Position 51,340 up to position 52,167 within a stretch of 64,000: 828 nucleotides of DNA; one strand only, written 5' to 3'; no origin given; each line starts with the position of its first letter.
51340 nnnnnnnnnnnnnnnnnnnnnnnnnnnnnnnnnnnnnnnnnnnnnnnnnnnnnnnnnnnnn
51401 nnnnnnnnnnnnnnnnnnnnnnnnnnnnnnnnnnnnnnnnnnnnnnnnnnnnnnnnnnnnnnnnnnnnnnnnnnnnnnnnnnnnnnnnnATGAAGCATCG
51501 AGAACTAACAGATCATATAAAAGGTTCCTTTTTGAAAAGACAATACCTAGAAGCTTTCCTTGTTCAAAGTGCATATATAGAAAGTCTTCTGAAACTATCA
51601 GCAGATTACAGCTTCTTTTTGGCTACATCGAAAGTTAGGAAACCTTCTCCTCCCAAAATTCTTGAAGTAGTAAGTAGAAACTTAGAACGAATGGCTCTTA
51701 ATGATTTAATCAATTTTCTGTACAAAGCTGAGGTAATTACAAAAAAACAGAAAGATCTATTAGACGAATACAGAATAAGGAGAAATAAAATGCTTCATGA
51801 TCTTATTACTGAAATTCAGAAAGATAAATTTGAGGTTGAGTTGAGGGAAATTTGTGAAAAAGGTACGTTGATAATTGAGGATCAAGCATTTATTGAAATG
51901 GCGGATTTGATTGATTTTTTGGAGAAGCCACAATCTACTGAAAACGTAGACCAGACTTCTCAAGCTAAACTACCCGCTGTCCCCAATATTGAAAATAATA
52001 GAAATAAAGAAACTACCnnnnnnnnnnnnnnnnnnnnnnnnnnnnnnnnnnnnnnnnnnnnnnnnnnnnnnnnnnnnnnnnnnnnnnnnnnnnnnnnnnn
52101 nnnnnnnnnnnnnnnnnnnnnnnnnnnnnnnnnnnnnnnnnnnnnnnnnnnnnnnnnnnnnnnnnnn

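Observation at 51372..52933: tRNA-Glu-adjacent AT-rich island: HEPN-motif protein, integrase remnant and membrane-anchored partner (candidate defence/toxin module)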

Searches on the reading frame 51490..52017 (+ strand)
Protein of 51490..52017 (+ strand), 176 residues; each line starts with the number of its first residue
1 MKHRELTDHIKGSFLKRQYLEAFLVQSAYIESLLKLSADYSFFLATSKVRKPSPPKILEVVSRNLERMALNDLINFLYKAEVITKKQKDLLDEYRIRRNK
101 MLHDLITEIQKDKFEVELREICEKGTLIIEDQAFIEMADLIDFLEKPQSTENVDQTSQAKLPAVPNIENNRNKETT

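Call 10: search_protein_families(library=pfam, proteins=[window:51490-52017:+], max_evalue=1)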
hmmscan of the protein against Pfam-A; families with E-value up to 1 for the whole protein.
window:51490-52017:+ (176 aa): 2 families
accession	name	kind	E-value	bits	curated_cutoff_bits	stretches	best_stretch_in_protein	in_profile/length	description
PF13643.11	DUF4145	-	0.0091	16.5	23.1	1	70-115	37-81/88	Domain of unknown function (DUF4145)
PF09279.17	EF-hand_like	-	0.069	14.1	21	0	129-156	19-46/86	Phosphoinositide-specific phospholipase C, efhand-like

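Call 11: search_protein_families(library=padloc, proteins=[window:51490-52017:+], max_evalue=1)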
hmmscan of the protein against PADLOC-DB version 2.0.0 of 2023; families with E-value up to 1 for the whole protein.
window:51490-52017:+ (176 aa): 0 families

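Call 12: search_protein_families(library=ncbifam, proteins=[window:51490-52017:+], max_evalue=1)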
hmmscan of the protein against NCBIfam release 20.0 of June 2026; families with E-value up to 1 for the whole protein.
window:51490-52017:+ (176 aa): 0 families

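Call 13: search_protein_families(library=phrogs, proteins=[window:51490-52017:+], max_evalue=1)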
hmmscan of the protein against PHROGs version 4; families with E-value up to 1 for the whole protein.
window:51490-52017:+ (176 aa): 2 families
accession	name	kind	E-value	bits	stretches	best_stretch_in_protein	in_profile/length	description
phrog_16810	-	unknown function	0.074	14.4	1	98-142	19-62/104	-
phrog_1305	-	DNA, RNA and nucleotide metabolism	0.11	12.9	1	62-104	140-182/226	DNA binding protein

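Call 14: find_encoding_contigs(protein=window:51490-52017:+, flank=10000, max_places=10)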
Protein window:51490-52017:+ (176 aa): 1 contig read that carries it; 1 place shown.
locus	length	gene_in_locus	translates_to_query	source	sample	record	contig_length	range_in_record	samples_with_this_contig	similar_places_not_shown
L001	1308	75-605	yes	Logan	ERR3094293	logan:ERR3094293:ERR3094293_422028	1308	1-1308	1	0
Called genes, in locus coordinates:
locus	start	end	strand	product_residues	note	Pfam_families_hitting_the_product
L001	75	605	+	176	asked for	-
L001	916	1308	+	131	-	?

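Call 15: find_homologous_proteins(query=window:51490-52017:+, max_evalue=0.01)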
Query window:51490-52017:+ (176 aa): 37 proteins with E <= 0.01 among 74 candidates.
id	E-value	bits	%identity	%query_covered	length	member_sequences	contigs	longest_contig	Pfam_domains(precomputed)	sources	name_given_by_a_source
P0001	2.7e-106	370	100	100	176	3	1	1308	-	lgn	-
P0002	5.1e-61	223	69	91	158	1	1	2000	-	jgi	-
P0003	1.5e-58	215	63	97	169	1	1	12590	-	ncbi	-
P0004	2.3e-58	215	71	84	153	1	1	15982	-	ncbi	-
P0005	1.0e-51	193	57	98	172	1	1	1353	-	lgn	-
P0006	2.7e-51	192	63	84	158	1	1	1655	-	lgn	-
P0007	1.3e-46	176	61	84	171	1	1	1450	-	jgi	jgi:acetate kinase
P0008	2.8e-43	166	58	81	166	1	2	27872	-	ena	-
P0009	3.6e-43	165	56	84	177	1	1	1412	-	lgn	-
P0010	4.3e-42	162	57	86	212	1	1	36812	-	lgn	-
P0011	8.0e-42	161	58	81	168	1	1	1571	-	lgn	-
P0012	2.2e-41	159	57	82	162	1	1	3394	-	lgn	-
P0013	9.1e-41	157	56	81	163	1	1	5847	-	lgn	-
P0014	1.0e-40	157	56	86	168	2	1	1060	-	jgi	-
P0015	1.3e-40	157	51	93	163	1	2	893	-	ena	-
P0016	2.7e-39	153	49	94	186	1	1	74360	-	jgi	jgi:hypothetical protein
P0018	1.2e-38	151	51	93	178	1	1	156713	-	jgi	jgi:hypothetical protein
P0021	1.1e-37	147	49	83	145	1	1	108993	-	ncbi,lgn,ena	-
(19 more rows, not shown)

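Call 17: find_encoding_contigs(protein=P0003, flank=10000, max_places=3)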
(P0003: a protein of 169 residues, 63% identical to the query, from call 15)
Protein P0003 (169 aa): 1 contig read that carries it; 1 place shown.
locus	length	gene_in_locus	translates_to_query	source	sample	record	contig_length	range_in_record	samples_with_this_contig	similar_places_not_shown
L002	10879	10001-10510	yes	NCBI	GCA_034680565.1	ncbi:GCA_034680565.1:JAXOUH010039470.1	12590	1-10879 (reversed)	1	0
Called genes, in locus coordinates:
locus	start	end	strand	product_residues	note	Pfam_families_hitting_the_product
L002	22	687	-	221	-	PF02592:Vut_1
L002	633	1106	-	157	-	PF00186:DHFR_1 (weak), PF01872:RibD_C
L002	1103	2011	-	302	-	PF03372:Exo_endo_phos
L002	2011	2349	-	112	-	PF01641:SelR, PF24046:At4g08330 (faint)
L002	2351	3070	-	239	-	PF01988:VIT1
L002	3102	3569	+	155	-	PF04542:Sigma70_r2, PF08281:Sigma70_r4_2, PF04545:Sigma70_r4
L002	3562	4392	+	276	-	-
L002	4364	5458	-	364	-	PF12698:ABC2_membrane_3, PF01061:ABC2_membrane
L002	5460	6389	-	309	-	PF02463:SMC_N (faint), PF13175:AAA_15 (faint), PF00005:ABC_tran, PF13304:AAA_21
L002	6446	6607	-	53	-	-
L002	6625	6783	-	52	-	-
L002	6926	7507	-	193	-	PF00293:NUDIX (faint)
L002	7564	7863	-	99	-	-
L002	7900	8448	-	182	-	PF00293:NUDIX (weak)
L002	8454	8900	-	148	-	PF07681:DoxX (weak)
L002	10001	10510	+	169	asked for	-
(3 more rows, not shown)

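Call 18: find_encoding_contigs(protein=P0004, flank=10000, max_places=3)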
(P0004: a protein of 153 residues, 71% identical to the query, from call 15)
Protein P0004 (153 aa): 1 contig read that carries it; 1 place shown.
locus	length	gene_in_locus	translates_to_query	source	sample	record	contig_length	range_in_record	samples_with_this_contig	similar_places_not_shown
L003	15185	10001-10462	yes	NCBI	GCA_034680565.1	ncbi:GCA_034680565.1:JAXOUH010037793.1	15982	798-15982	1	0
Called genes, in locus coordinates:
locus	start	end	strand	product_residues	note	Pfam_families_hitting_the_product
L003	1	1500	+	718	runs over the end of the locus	PF13620:CarboxypepD_reg (weak)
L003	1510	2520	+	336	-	PF00022:Actin, PF06723:MreB_Mbl, PF00012:HSP70, PF14450:FtsA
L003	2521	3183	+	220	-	PF13177:DNA_pol3_delta2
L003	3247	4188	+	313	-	-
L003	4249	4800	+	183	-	PF01765:RRF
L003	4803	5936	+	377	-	PF02163:Peptidase_M50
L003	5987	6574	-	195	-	-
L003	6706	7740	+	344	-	PF05496:RuvB_N, PF13177:DNA_pol3_delta2 (weak), PF06068:TIP49 (faint), PF00004:AAA, PF07728:AAA_5 (faint), PF13401:AAA_22 (faint), PF13177:DNA_pol3_delta2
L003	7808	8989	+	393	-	-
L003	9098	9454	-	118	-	-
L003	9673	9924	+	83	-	PF01541:GIY-YIG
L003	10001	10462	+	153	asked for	-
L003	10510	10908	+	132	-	-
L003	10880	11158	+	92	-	-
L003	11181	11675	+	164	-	PF13238:AAA_18 (weak)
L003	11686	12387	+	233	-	PF13529:Peptidase_C39_2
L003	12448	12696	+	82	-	-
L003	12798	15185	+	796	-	?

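Call 19: find_encoding_contigs(protein=P0018, flank=10000, max_places=3)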
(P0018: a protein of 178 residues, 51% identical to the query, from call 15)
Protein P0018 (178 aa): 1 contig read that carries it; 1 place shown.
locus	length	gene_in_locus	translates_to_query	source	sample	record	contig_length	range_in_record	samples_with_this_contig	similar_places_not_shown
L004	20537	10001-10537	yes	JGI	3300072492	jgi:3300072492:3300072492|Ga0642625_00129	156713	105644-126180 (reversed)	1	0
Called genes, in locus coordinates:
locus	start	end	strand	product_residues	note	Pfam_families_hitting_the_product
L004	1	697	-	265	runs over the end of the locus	PF01978:TrmB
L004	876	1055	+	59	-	-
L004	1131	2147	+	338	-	-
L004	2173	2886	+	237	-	-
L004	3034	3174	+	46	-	-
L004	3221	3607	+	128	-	PF02675:AdoMet_dc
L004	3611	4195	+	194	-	-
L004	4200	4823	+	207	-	PF00856:SET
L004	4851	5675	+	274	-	-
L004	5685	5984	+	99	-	-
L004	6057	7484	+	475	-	PF00512:HisKA, PF02518:HATPase_c, PF13589:HATPase_c_3 (weak)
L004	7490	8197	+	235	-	PF27854:Heavy_Cys_CGP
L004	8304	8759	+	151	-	PF19371:DUF5946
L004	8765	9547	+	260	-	-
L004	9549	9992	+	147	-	PF11969:DcpS_C (weak), PF01230:HIT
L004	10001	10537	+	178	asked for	-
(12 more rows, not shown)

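Call 20: find_encoding_contigs(protein=P0021, flank=10000, max_places=3)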
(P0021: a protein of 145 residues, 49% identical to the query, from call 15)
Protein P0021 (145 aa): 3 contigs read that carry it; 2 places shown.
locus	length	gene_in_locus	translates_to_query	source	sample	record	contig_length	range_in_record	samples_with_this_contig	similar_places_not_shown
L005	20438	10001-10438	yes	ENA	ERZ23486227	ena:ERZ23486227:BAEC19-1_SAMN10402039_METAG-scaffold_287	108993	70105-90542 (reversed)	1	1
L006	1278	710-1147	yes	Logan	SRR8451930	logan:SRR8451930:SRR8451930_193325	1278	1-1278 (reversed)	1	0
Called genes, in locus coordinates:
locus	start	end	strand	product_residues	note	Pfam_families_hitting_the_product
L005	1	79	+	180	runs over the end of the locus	PF13453:Zn_ribbon_TFIIB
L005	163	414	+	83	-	-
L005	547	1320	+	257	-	PF12146:Hydrolase_4, PF20408:Abhydrolase_11 (faint), PF00561:Abhydrolase_1, PF02129:Peptidase_S15 (faint), PF00326:Peptidase_S9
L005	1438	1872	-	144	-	PF23477:zf_Tbcl_2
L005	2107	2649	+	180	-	-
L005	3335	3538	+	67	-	-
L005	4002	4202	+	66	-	-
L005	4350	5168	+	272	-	PF09520:HinfI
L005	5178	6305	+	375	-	PF02086:MethyltransfD12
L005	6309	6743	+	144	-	PF06044:DpnI (weak)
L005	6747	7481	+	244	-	-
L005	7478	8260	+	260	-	PF01170:UPF0020 (faint), PF01555:N6_N4_Mtase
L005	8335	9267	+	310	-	PF18899:DUF5655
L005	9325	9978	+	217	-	-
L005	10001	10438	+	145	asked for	-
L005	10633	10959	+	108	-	-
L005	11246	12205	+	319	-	PF00438:S-AdoMet_synt_N, PF02772:S-AdoMet_synt_M, PF02773:S-AdoMet_synt_C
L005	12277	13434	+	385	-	PF16289:PIN_12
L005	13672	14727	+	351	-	PF00145:DNA_methylase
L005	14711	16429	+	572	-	PF02518:HATPase_c (weak), PF13589:HATPase_c_3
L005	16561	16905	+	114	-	-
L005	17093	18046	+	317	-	PF13102:Phage_int_SAM_5 (weak), PF02899:Phage_int_SAM_1 (weak), PF13495:Phage_int_SAM_4 (weak), PF00589:Phage_integrase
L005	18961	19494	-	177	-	PF10648:Gmad2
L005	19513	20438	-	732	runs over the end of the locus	PF00403:HMA, PF00122:E1-E2_ATPase, PF00702:Hydrolase, PF12710:HAD (faint)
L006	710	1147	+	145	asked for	-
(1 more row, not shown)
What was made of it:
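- L005 sits among R-M genes and an integrase (call 20).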

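Call 21: find_related_loci(query=A1, collection=genome_contigs, flank=6000)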
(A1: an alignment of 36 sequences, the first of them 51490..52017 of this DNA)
Query A1 (176 aa) in genome_contigs; peptide patterns used: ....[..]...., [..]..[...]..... (x = any residue, [..] = any of these).
13 stretches matched a pattern; 4 encode a relative of the query (tblastn E <= 1e-3); 4 distinct loci.
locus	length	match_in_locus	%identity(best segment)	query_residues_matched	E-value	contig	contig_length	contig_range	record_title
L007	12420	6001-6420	46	1-143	2e-37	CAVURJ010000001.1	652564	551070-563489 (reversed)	MAG: Candidatus Moranbacteria bacterium isolate MFD09730.bin.1.17 genome assembly, contig: contig_20098, whole genome sh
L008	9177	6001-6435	44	1-146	3e-35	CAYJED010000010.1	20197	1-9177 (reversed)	MAG TPA_asm: uncultured Candidatus Saccharibacteria bacterium isolate ERP123247_co1_147 genome assembly, contig: NODE_16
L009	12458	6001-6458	53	1-145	3e-35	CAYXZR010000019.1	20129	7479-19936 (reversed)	MAG TPA_asm: uncultured Gammaproteobacteria bacterium isolate SRP334346_co1_99 genome assembly, contig: NODE_2370_length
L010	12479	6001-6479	51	1-161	6e-31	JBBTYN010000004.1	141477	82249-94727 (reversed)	MAG: Patescibacteria group bacterium isolate H41-bin112_1 H41_bin112_1_000000000004, whole genome shotgun sequence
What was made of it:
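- Closest known: DUF4145. Different: It is nearly confined to Patescibacteria (call 21).
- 4 loci among 185,579 species genomes, three of them CPR and one labelled Gammaproteobacteria (call 21).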

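Call 22: find_related_loci(query=A1, collection=viral_contigs, flank=6000)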
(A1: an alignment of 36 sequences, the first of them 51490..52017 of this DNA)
Query A1 (176 aa) in viral_contigs; peptide patterns used: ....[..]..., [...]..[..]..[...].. (x = any residue, [..] = any of these).
30 stretches matched a pattern, but none encodes a relative of the query by tblastn (E <= 1e-3).

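Call 27: find_related_loci(query=A1, collection=metagenome_contigs, flank=5000)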
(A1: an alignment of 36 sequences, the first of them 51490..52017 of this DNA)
Query A1 (176 aa) in metagenome_contigs; peptide patterns used: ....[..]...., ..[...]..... (x = any residue, [..] = any of these).
205 stretches matched a pattern; 8 encode a relative of the query (tblastn E <= 1e-3); 8 distinct loci.
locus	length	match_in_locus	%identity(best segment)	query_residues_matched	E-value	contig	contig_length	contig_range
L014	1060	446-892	56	1-151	5e-51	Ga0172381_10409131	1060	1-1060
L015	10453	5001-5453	49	1-157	3e-46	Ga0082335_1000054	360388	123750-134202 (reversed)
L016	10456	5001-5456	50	1-153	7e-45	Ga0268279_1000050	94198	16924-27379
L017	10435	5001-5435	49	1-146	7e-45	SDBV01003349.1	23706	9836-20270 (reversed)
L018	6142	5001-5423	46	1-142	3e-37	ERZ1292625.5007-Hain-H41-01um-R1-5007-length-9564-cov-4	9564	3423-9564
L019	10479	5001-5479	51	1-161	9e-31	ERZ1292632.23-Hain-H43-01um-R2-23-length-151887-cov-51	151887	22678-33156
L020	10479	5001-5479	51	1-161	9e-31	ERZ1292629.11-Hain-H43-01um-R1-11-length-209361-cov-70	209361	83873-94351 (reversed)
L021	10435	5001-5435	45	1-146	1e-35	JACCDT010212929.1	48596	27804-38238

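Call 38: predict_structure(alignment_id=A1)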
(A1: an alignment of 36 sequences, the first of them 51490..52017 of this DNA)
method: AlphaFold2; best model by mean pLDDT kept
length: 176 residues; sequences in the alignment: 36
mean_pLDDT: 75.7   pTM: 0.63
mean pLDDT of the five models: 75.7, 75.5, 75.1, 73.7, 65.3
residues with pLDDT >= 90: 42; 70-90: 80; 50-70: 32; < 50: 22
segments of 3 or more residues with pLDDT < 50: 150-170
pLDDT, mean of each block of 10 residues (from residue 1): 68 65 86 90 76 75 89 94 95 92 73 78 88 87 65 38 43 52
secondary structure, 60 per line:
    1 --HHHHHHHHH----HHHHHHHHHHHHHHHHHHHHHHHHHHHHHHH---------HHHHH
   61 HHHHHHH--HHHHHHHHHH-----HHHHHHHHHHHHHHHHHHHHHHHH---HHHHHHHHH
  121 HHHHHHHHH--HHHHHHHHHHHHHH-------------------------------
elements in order: H3-11 H16-46 H56-67 H70-79 H85-108 H112-129 H132-145
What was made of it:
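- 51490..52020 (+): Stand-alone HEPN-fold protein, 176 aa. It is DUF4145-like and belongs to a family so far found almost only in Patescibacteria. GC is 33%, GC3 0.26. AlphaFold model pLDDT 75.7, seven helices, disordered tail at 150-176 (call 38).
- On HEPN superfamily: AlphaFold model with pLDDT 75.7 (call 38).
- The model is of moderate confidence: pLDDT 75.7, with the core blocks at 86-95 (call 38).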

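Call 41: search_solved_structures(query=A1, max_evalue=10, show_alignments=2)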
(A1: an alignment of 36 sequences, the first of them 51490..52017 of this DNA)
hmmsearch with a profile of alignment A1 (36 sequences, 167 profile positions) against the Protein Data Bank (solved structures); distinct sequences matched with E-value up to 10: 11.
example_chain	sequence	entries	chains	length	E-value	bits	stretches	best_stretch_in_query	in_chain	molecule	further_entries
6buz_N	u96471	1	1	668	0.036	17.2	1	45-107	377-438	Maltose-binding periplasmic protein, Centromere protein N chimera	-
6muo_M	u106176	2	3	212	0.083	16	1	53-108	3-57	Centromere protein N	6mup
6eqt_A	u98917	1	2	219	0.084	16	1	53-108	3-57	Centromere protein N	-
6c0w_K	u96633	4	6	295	0.11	15.6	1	53-107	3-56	Centromere protein N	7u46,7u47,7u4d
7xho_N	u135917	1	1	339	0.15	15.1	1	53-107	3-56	Centromere protein N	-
7pkn_N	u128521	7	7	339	0.15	15.1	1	53-107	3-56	Centromere protein N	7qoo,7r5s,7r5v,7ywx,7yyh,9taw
7xhn_N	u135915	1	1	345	0.16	15.1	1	53-107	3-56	Centromere protein N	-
9tax_N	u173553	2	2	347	0.16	15.1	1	53-107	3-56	Isoform 3 of Centromere protein N | Centromere protein N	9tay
28op_N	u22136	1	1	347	0.16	15.1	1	53-107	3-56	Centromere protein N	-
3lfu_A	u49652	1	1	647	0.45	13.6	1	51-109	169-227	DNA helicase II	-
2is1_A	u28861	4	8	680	0.49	13.5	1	51-109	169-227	DNA helicase II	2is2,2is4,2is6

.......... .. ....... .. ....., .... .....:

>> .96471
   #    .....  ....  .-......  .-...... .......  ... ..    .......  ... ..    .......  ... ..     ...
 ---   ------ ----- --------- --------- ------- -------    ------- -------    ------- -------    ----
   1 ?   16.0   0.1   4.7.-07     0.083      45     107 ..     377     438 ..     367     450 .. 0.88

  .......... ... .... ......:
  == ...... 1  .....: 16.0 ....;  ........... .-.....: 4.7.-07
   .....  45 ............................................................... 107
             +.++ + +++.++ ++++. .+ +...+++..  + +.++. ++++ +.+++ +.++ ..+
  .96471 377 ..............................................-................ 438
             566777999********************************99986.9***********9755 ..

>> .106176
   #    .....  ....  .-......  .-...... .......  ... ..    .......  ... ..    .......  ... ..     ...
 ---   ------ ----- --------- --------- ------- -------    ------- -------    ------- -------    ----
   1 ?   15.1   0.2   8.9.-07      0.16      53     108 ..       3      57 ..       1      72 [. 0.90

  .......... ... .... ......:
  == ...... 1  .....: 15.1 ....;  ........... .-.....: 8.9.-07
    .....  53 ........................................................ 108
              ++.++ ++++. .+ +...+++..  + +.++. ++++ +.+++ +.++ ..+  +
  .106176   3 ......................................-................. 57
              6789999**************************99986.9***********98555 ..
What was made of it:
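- Tried and rejected: A profile search against PDB gave only chance-level matches to CENP-N and UvrD (call 41).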

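Call 46: search_protein_families(library=pfam, alignment_id=A1, max_evalue=0.1)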
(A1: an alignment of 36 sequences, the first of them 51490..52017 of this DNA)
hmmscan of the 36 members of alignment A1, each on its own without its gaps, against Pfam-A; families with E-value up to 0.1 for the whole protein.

A. member 1, window:51490-52017:+ (176 aa): 2 families
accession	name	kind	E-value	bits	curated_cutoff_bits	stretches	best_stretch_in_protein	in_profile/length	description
PF13643.11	DUF4145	-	0.0091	16.5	23.1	1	70-115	37-81/88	Domain of unknown function (DUF4145)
PF09279.17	EF-hand_like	-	0.069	14.1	21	0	129-156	19-46/86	Phosphoinositide-specific phospholipase C, efhand-like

B. families by the number of members that match (of 36 scanned): 36 families (the first 25 are shown)
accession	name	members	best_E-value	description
PF13643.11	DUF4145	16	0.0004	Domain of unknown function (DUF4145)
PF00745.25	GlutR_dimer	4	2.4e-05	Glutamyl-tRNAGlu reductase, dimerisation domain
PF01934.22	HepT-like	3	0.01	Ribonuclease HepT-like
PF17727.6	CtsR_C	2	0.002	CtsR C-terminal dimerization domain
PF09279.17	EF-hand_like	2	0.026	Phosphoinositide-specific phospholipase C, efhand-like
PF23741.1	DUF7164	2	0.034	Domain of unknown function (DUF7164)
PF14860.11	DrrA_P4M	1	0.00093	DrrA phosphatidylinositol 4-phosphate binding domain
PF04286.17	DUF445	1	0.0037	Protein of unknown function (DUF445)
PF05228.19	CHASE4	1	0.0059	CHASE4 domain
PF25013.1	LRR_Zer-1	1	0.007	Zer-1-like, Leucine-rich repeats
PF18814.6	PBECR5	1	0.0088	phage-Barnase-EndoU-ColicinE5/D-RelE like nuclease5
PF00871.23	Acetate_kinase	1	0.0097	Acetokinase family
PF18731.6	HEPN_Swt1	1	0.011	Swt1-like HEPN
PF12041.13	DELLA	1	0.013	Transcriptional regulator DELLA protein N terminal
PF16381.10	Coatomer_g_Cpla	1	0.014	Coatomer subunit gamma-1 C-terminal appendage platform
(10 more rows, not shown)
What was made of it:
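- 51490..52020 (+): Sub-threshold DUF4145 matches in 16 of 36 members (call 46).
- On HEPN superfamily: Among 36 members, 16 match DUF4145 (best 4e-4), 3 HepT-like, 1 Swt1-HEPN and 1 RiboL-PSP (call 46).
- Closest known: DUF4145. Same: 16 of 36 members match (calls 10, 46).
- Closest known: HepT/MntA. Same: Three members give weak HepT-like Pfam matches (call 46).
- HepT-like, HEPN_Swt1 and RiboL-PSP also appear (call 46).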

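Call 47: search_protein_representatives(alignment_id=A1)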
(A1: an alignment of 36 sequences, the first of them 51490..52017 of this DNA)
Query: 36 sequences, 167 profile positions. Proteins with E-value up to 0.001 (for the whole library): 128; up to 1e-10: 79; up to 1e-30: 35. The best 128 are listed.
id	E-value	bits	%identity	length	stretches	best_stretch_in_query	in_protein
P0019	1.0e-65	237.0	-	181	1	1-158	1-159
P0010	2.3e-63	229.3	-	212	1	1-159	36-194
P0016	1.6e-61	223.3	-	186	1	2-161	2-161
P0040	3.8e-58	212.3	-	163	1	1-157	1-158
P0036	1.8e-53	197.2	-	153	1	1-147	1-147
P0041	1.9e-53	197.0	-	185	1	1-157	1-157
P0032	3.2e-53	196.3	-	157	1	1-152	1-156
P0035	2.2e-52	193.6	-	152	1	1-149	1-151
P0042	3.6e-52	192.9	-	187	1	1-158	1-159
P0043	1.2e-50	187.9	-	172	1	1-147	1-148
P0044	8.5e-50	185.2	-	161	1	1-149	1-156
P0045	1.1e-47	178.3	-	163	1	1-147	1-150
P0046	2.8e-47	177.0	-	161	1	1-156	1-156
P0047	1.4e-46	174.7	-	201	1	1-157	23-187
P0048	2.0e-45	171.0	-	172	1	1-162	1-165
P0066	2.5e-31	125.1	-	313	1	1-161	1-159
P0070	2.8e-30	121.7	-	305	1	1-145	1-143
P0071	3.9e-30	121.2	-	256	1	1-145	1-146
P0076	3.1e-28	115.0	-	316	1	1-155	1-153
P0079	7.7e-26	107.2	-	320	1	19-139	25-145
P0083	5.5e-25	104.5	-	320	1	4-147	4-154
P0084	7.6e-25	104.0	-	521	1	19-148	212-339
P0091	2.3e-18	82.9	-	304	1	1-153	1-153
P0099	3.7e-15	72.5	-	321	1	17-143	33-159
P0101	1.0e-14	71.0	-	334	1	17-133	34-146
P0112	4.7e-11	59.1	-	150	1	3-147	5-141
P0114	2.4e-10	56.9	-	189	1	6-125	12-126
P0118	1.0e-09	54.8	-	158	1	20-130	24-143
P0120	3.4e-09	53.1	-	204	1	16-154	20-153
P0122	1.6e-08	50.9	-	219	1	14-126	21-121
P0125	1.6e-07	47.6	-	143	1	17-109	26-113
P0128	6.4e-07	45.7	-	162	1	22-129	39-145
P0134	3.1e-06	43.5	-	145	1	14-127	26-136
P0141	2.9e-05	40.3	-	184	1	18-137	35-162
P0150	1.1e-04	38.5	-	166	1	16-128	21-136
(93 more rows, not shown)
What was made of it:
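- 51490..52020 (+): 37 homologues (call 15); 128 clusters at 50% identity (call 47).
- The family is very rare and patchy for a processing factor (calls 21, 47).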
